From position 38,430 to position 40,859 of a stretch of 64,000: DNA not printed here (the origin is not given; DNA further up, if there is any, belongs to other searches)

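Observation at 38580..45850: DedA::disulfide-oxidoreductase fusion paired with an ArsS-like radical SAM enzyme and an RND efflux pump, next to the selenium genes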

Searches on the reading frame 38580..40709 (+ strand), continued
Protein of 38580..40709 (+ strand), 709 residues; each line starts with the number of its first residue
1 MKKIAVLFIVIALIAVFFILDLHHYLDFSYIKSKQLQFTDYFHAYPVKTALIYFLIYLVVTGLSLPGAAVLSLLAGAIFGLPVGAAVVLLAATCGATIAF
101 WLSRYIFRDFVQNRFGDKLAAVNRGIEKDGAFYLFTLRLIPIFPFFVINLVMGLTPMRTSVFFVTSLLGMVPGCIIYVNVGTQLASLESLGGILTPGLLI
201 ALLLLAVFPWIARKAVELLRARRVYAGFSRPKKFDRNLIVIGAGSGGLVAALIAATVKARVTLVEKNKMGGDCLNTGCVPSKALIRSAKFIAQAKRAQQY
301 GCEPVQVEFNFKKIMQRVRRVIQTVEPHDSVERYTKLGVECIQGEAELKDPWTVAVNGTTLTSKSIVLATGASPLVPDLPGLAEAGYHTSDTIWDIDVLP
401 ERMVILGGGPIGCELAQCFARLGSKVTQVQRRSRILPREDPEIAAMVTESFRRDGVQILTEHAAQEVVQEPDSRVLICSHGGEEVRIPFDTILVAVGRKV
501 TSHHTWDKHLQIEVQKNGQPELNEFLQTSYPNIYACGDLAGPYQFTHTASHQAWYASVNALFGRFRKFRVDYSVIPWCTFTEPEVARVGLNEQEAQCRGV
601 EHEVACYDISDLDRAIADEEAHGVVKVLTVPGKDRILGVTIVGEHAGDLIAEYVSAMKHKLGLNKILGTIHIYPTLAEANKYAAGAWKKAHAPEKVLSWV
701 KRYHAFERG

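Call 36: search_protein_families(library=ncbifam, max_evalue=0.0001, proteins=[L061:3947-5182:+, L061:8394-10103:+, L061:10030-10974:+, L030:8137-9012:+, L030:9016-9891:+, L018:11604-12320:+, L050:9194-9694:+, L050:5636-6847:-, L050:6883-7815:+, L061:6054-8342:+])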
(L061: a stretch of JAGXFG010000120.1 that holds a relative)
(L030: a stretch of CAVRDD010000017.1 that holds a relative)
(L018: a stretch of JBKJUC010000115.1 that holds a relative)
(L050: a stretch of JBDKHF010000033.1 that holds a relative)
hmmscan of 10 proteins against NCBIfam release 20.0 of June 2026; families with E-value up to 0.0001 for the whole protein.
L061:3947-5182:+ (411 aa): 10 families
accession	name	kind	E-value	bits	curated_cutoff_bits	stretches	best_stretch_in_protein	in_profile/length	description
NF041052.1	OsmC_like_Se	domain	2.1e-13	50.4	95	1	286-409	16-139/144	OsmC-related (seleno)protein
NF047920.1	lactonase_UilS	equivalog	3.5e-13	49.9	400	1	29-132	25-130/285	UilS family quorum-quenching N-acyl-homoserine lactonase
TIGR03101.1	hydr2_PEP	hypoth_equivalog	1.4e-12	47.7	202.75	1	41-126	40-125/266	hydrolase 2, exosortase A system-associated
TIGR03100.1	hydr1_PEP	hypoth_equivalog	1.2e-08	34.6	168.45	1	45-114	45-112/274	hydrolase 1, exosortase A system-associated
NF041759.1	mac_hydro_EstT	equivalog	3.7e-07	29.6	450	0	180-237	212-267/278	macrolide hydrolase EstT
NF011457.0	PRK14875.1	equivalog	7.5e-07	28.4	307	0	32-133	136-231/372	acetoin dehydrogenase dihydrolipoyllysine-residue acetyltransferase subunit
NF007857.0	PRK10566.1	equivalog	1.3e-06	28.4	201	1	26-216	25-213/249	esterase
NF058544.1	IVPilMotSglTMyx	equivalog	2e-06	27.8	300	1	46-161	52-166/210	type IV pili motility protein SglT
NF052610.1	macro_16_ester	equivalog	7.4e-06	25.5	420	0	181-233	216-267/281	alpha/beta fold macrolide esterase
TIGR03056.1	bchO_mg_che_rel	equivalog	4.8e-05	22.5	172.55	0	58-136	55-132/278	alpha/beta fold hydrolase BchO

L061:8394-10103:+ (569 aa): 2 families
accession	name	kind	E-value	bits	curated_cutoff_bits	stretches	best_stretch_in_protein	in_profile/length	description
NF007354.0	PRK09849.1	equivalog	8e-18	64.4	868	1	40-223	48-225/703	aldehyde ferredoxin oxidoreductase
NF040818.1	GAPOR_Arch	equivalog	8.3e-09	34.3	1300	1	4-123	5-123/654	glyceraldehyde-3-phosphate:ferredoxin oxidoreductase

L061:10030-10974:+ (314 aa): 0 families

L030:8137-9012:+ (291 aa): 6 families
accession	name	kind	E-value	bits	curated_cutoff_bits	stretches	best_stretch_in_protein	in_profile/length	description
TIGR03431.1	PhnD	equivalog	4e-48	164.3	261.1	1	1-282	1-285/288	phosphonate ABC transporter substrate-binding protein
TIGR01098.1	3A0109s03R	subfamily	7e-47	160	112.05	1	3-232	2-240/253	phosphate/phosphite/phosphonate ABC transporter substrate-binding protein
TIGR04553.1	ABC_peri_selen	hypoth_equivalog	4.1e-33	114.9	250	1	38-284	9-263/266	putative selenate ABC transporter substrate-binding protein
NF049985.1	SBP_like_Rv1680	exception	2.9e-07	30.4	400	1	72-164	43-135/268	Rv1680 family SBP-like protein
TIGR01729.1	taurine_ABC_bnd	equivalog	7.5e-06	25.6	304.25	1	63-255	31-217/300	taurine ABC transporter substrate-binding protein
TIGR01728.1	SsuA_fam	subfamily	7.1e-05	22.2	163.5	1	73-190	44-155/290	aliphatic sulfonate ABC transporter substrate-binding protein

L030:9016-9891:+ (291 aa): 3 families
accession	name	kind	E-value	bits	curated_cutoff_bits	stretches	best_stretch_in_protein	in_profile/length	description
TIGR01097.1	PhnE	equivalog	2.5e-61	207.3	216.7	1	15-285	9-250/252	phosphonate ABC transporter, permease protein PhnE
NF008196.0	PRK10952.1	equivalog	1.6e-05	23.9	439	1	99-285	149-331/356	glycine betaine/L-proline ABC transporter permease ProW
TIGR03416.1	ABC_choXWV_perm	equivalog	3e-05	23.6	363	1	95-277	87-265/267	choline ABC transporter permease subunit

L018:11604-12320:+ (238 aa): 7 families
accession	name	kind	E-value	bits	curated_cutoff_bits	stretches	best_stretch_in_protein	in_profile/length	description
TIGR04283.1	glyco_like_mftF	equivalog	1.2e-80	270.2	182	1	13-233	1-221/221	TIGR04283 family arsenosugar biosynthesis glycosyltransferase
TIGR03965.1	mycofact_glyco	equivalog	2e-07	30.3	280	1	4-96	65-166/467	mycofactocin biosynthesis glycosyltransferase MftF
TIGR04182.1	glyco_TIGR04182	equivalog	2.7e-06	27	325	1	14-138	3-130/293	S-layer glycoprotein N-glycosyltransferase AglJ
TIGR03937.1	PgaC_IcaA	equivalog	3.4e-06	26.3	422.3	1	13-103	47-144/407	poly-beta-1,6-N-acetyl-D-glucosamine synthase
NF010496.0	PRK13915.1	equivalog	7.5e-06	25.2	262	1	13-61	33-84/307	glucosyl-3-phosphoglycerate synthase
NF041875.1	EPS_EpsD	equivalog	7.7e-06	25.5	370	1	13-97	1-92/325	exopolysaccharide biosynthesis glycosyltransferase EpsD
NF007482.0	PRK10073.1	equivalog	4.7e-05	22.5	423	1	13-94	8-95/334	glycosyltransferase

L050:9194-9694:+ (166 aa): 0 families

L050:5636-6847:- (403 aa): 4 families
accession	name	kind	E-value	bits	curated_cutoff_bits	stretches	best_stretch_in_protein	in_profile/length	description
NF041186.1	SenA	equivalog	1.8e-152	508.2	420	1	14-402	1-382/382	selenoneine synthase SenA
TIGR03440.2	egtB_TIGR03440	equivalog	8.9e-74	249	360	2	57-326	34-309/413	ergothioneine biosynthesis protein EgtB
TIGR04344.1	ovoA_Nterm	equivalog_domain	1.8e-30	106.2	400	2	183-321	183-331/444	5-histidylcysteine sulfoxide synthase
TIGR04373.1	egtB_X_signatur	signature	8.8e-25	86.6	71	1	353-402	1-50/50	EgtB-related enzyme signature domain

L050:6883-7815:+ (311 aa): 10 families
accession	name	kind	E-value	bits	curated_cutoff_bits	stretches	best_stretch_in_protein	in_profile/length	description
TIGR04348.1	TIGR04348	equivalog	1.9e-130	434.5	300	1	2-310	2-301/310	selenoneine biosynthesis selenosugar synthase SenB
NF038229.1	Glyco4_Geo_Pelo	equivalog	4.8e-29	101.4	400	1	2-296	3-311/338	GPMC system family 4 glycosyltransferase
NF041876.1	EPS_EpsE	equivalog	2.4e-10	40.2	400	1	205-300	279-375/389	exopolysaccharide biosynthesis GT4 family glycosyltransferase EpsE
NF047880.1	glyco_SdgA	exception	9.1e-08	31.1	800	1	213-301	381-471/488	serine-aspartate repeat adhesin O-glycosyltransferase SdgA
TIGR03088.1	stp2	hypoth_equivalog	3.3e-07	29.7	409.05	1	214-292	265-344/374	TIGR03088 family PEP-CTERM/XrtA system glycosyltransferase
TIGR04047.1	MSMEG_0565_glyc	hypoth_equivalog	8.5e-07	28.4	259.85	1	204-288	259-344/373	MSMEG_0565 family glycosyltransferase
NF046085.1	XrtY_assoc_Gly1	equivalog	7.4e-06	25.1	400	1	205-296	268-359/387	XrtY-associated glycosyltransferase XYAG1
NF047684.1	TeichurnBiosyTuaC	equivalog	1.4e-05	24.2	550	1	206-294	274-362/391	teichuronic acid biosynthesis protein TuaC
TIGR03449.1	mycothiol_MshA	equivalog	3.3e-05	23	462.5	1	207-304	289-387/406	D-inositol-3-phosphate glycosyltransferase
TIGR03999.1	thiol_BshA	equivalog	3.7e-05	22.8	273.7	1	213-302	264-355/375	N-acetyl-alpha-D-glucosaminyl L-malate synthase BshA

L061:6054-8342:+ (762 aa): 18 families
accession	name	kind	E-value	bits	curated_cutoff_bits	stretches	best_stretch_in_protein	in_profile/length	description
TIGR03169.1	Nterm_to_SelD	hypoth_equivalog_domain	8.4e-156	518.9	310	1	12-383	1-365/365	pyridine nucleotide-disulfide oxidoreductase family protein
TIGR04369.1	fusion_not_SelD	hypoth_equivalog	1.1e-136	456.8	700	1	15-741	1-699/701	oxidoreductase/SelD-related fusion protein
TIGR00476.1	selD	equivalog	3e-87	292.7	125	1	417-722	6-308/311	selenide, water dikinase SelD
NF002098.0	PRK00943.1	equivalog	8.9e-65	218.9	299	1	419-749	14-337/347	selenide, water dikinase SelD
NF010705.0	PRK14105.1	equivalog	3.2e-37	128.2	291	1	420-674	15-279/345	selenide, water dikinase SelD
TIGR01379.1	thiL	equivalog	1.1e-19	70.6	184.15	1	450-672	21-245/320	thiamine-phosphate kinase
NF004351.0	PRK05731.1-4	equivalog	1.4e-13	50.6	324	1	445-667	32-251/321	thiamine-phosphate kinase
NF045765.1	PhenlGlyoxDHPadH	equivalog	6.3e-10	38.5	475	1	14-337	6-310/416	NADH-dependent phenylglyoxylate dehydrogenase subunit epsilon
TIGR02053.1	MerA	equivalog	5.1e-09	35.6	454.45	1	151-325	162-328/465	mercury(II) reductase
NF049943.1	SQR_III_seleno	exception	4.4e-08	32.4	525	1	213-334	201-321/406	type III sulfide quinone reductase, selenoprotein subtype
NF004350.0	PRK05731.1-1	equivalog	5e-08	32.2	441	1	442-667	19-243/325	thiamine-phosphate kinase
TIGR03267.1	methan_mark_2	hypoth_equivalog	1.5e-07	30.8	365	1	451-667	42-250/323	methanogenesis marker 2 protein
TIGR02124.1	hypE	equivalog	1.6e-06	27.4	251.6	1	449-670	29-250/332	hydrogenase expression/formation protein HypE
TIGR02374.1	nitri_red_nirB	equivalog_domain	1.8e-06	26.7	578.35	1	14-303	2-281/794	nitrite reductase large subunit NirB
NF004353.0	PRK05731.2-2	equivalog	3.6e-06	26.3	301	1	480-674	50-236/311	thiamine-phosphate kinase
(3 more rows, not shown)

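Call 54: find_encoding_contigs(protein=P0002, flank=10000, max_places=1)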
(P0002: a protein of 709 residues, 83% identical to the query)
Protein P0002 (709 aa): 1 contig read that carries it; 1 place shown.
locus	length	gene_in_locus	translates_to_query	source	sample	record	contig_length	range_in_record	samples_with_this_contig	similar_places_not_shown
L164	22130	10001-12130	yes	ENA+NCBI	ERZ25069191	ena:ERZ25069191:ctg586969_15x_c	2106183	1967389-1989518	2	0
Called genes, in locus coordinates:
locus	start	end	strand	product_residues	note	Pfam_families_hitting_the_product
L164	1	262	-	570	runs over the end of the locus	PF13091:PLDc_2 (weak), PF00270:DEAD, PF04851:ResIII, PF18766:SWI2_SNF2 (weak)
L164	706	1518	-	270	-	PF01149:Fapy_DNA_glyco, PF06831:H2TH, PF06827:zf-FPG_IleRS (weak)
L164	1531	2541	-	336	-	PF21168:FkbO_Hyg5-like_N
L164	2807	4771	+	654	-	PF05378:Hydant_A_N, PF01968:Hydantoinase_A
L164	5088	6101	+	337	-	PF00487:FA_desaturase, PF01610:DDE_Tnp_ISL3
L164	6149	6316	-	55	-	PF00471:Ribosomal_L33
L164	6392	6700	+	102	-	-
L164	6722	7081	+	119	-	PF02152:FolB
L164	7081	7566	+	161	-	PF01288:HPPK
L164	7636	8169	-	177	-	PF00300:His_Phos_1 (weak)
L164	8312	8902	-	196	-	PF13580:SIS_2 (faint), PF01380:SIS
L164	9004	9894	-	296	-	PF01557:FAA_hydrolase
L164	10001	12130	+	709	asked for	PF09335:VTT_dom, PF01134:GIDA (faint), PF01266:DAO (faint), PF03486:HI0933_like (faint), PF07992:Pyr_redox_2, PF13738:Pyr_redox_3, PF00070:Pyr_redox, PF02852:Pyr_redox_dim, +2 more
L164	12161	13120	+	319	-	PF04055:Radical_SAM, PF12345:DUF3641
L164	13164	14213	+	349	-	PF25973:BSH_CzcB (faint), PF25967:RND-MFP_C (weak), PF25989:YknX_C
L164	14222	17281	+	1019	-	PF00873:ACR_tran, PF03176:MMPL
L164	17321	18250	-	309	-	PF00691:OmpA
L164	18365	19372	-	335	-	-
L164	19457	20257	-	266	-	PF04391:DUF533 (faint), PF27507:DjlA_TM, PF05099:TerB, PF00226:DnaJ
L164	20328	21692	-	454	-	PF12867:DinB_2 (weak), PF03781:FGE-sulfatase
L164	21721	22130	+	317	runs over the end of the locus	PF13692:Glyco_trans_1_4, PF00534:Glycos_transf_1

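Call 55: find_encoding_contigs(protein=P0031, flank=10000, max_places=1)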
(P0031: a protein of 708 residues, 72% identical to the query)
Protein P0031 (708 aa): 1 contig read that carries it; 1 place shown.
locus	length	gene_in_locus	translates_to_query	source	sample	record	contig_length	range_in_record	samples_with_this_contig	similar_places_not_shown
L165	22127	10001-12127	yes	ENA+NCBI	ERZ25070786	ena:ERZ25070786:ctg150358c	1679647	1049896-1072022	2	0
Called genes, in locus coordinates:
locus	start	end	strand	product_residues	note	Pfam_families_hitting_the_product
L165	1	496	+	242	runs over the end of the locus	-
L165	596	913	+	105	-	-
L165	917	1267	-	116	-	-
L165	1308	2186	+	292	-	PF00085:Thioredoxin, PF14559:TPR_19 (weak), PF14561:TPR_20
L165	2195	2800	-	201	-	PF06155:GBBH-like_N, PF02597:ThiS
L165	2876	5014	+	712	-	PF00092:VWA (faint), PF13519:VWA_2 (faint)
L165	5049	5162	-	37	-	-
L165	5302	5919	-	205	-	PF03167:UDG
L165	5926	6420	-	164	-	-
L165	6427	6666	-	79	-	-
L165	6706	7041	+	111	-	PF00355:Rieske, PF13806:Rieske_2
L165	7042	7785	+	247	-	PF00175:NAD_binding_1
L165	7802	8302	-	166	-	PF00300:His_Phos_1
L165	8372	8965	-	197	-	PF01380:SIS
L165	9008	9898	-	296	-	PF01557:FAA_hydrolase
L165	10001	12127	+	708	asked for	PF09335:VTT_dom, PF01134:GIDA (faint), PF01266:DAO (faint), PF03486:HI0933_like (faint), PF07992:Pyr_redox_2, PF13738:Pyr_redox_3, PF00070:Pyr_redox, PF02852:Pyr_redox_dim, +1 more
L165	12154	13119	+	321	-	PF04055:Radical_SAM, PF12345:DUF3641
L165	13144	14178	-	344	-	PF00691:OmpA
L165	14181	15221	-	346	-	-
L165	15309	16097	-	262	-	PF27507:DjlA_TM, PF05099:TerB, PF00226:DnaJ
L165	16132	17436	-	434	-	PF04978:MST (weak), PF12867:DinB_2, PF03781:FGE-sulfatase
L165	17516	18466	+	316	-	PF00534:Glycos_transf_1, PF13692:Glyco_trans_1_4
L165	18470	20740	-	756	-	PF07992:Pyr_redox_2, PF00586:AIRS, PF02769:AIRS_C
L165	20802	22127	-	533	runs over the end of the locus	PF04262:Glu_cys_ligase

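Call 56: find_encoding_contigs(protein=P0062, flank=10000, max_places=1)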
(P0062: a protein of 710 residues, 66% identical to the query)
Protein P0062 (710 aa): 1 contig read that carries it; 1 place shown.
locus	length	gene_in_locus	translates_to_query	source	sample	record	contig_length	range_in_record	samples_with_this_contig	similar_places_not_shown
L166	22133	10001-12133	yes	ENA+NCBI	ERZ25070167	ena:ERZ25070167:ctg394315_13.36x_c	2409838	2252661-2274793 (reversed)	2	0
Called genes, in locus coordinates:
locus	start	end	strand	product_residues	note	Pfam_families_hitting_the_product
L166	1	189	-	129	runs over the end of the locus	-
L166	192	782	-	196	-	PF03167:UDG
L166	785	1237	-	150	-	-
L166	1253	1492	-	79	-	-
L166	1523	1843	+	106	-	PF00355:Rieske, PF13806:Rieske_2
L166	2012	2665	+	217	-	PF13548:DUF4126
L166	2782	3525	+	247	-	PF00175:NAD_binding_1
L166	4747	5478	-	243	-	PF00069:Pkinase, PF07714:PK_Tyr_Ser-Thr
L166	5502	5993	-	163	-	PF00300:His_Phos_1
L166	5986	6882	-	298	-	-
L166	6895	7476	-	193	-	PF16036:Chalcone_3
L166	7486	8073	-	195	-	PF01380:SIS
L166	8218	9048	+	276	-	PF00561:Abhydrolase_1, PF12146:Hydrolase_4, PF12697:Abhydrolase_6 (faint), PF00326:Peptidase_S9 (weak)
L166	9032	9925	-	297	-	PF01557:FAA_hydrolase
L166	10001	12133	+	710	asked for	PF09335:VTT_dom, PF01134:GIDA (weak), PF01262:AlaDh_PNT_C (faint), PF03486:HI0933_like (weak), PF07992:Pyr_redox_2, PF13738:Pyr_redox_3, PF00070:Pyr_redox, PF02852:Pyr_redox_dim, +2 more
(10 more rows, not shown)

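Call 58: search_protein_families(library=pfam, max_evalue=0.01, proteins=[L004:8977-9999:+, L050:9194-9694:+, L027:12617-13024:+, L164:18365-19372:-, L048:6336-7223:+, L048:7220-8059:+, L048:5648-6091:-, L061:10030-10974:+, L022:877-1248:-])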
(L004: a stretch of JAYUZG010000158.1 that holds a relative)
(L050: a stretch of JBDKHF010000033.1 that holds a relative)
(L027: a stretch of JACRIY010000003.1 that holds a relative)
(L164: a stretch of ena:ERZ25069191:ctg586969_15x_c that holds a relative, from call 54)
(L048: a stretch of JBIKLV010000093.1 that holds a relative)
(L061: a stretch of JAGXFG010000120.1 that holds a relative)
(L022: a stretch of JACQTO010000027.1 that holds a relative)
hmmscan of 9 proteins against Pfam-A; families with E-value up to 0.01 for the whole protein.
L004:8977-9999:+ (340 aa): 0 families

L050:9194-9694:+ (166 aa): 0 families

L027:12617-13024:+ (135 aa): 0 families

L164:18365-19372:- (335 aa): 1 family
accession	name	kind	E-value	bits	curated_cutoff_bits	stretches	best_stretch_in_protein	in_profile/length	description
PF01618.21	MotA_ExbB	-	0.00094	19.4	22.9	1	114-166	24-76/127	MotA/TolQ/ExbB proton channel family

L048:6336-7223:+ (295 aa): 4 families
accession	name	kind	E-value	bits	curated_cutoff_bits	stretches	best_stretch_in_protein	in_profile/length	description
PF00005.33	ABC_tran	-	1.8e-28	100.3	25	1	29-184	1-136/137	ABC transporter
PF13304.12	AAA_21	-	4.8e-05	24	27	0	43-64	3-24/304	AAA domain, putative AbiEii toxin, Type IV TA system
PF13191.12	AAA_16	-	0.00072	20.5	32.6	1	40-158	25-124/167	AAA ATPase domain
PF13401.12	AAA_22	-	0.0061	17.3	27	0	43-76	9-45/130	AAA domain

L048:7220-8059:+ (279 aa): 1 family
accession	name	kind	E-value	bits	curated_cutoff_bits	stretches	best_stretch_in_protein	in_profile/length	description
PF00528.27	BPD_transp_1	-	9e-14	52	26.4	1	116-276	9-180/184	Binding-protein-dependent transport system inner membrane component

L048:5648-6091:- (147 aa): 0 families

L061:10030-10974:+ (314 aa): 1 family
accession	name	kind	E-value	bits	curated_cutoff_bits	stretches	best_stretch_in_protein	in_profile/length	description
PF12787.12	EcsC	-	1.1e-25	91.2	30.4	1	121-298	78-240/240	EcsC protein family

L022:877-1248:- (123 aa): 0 families
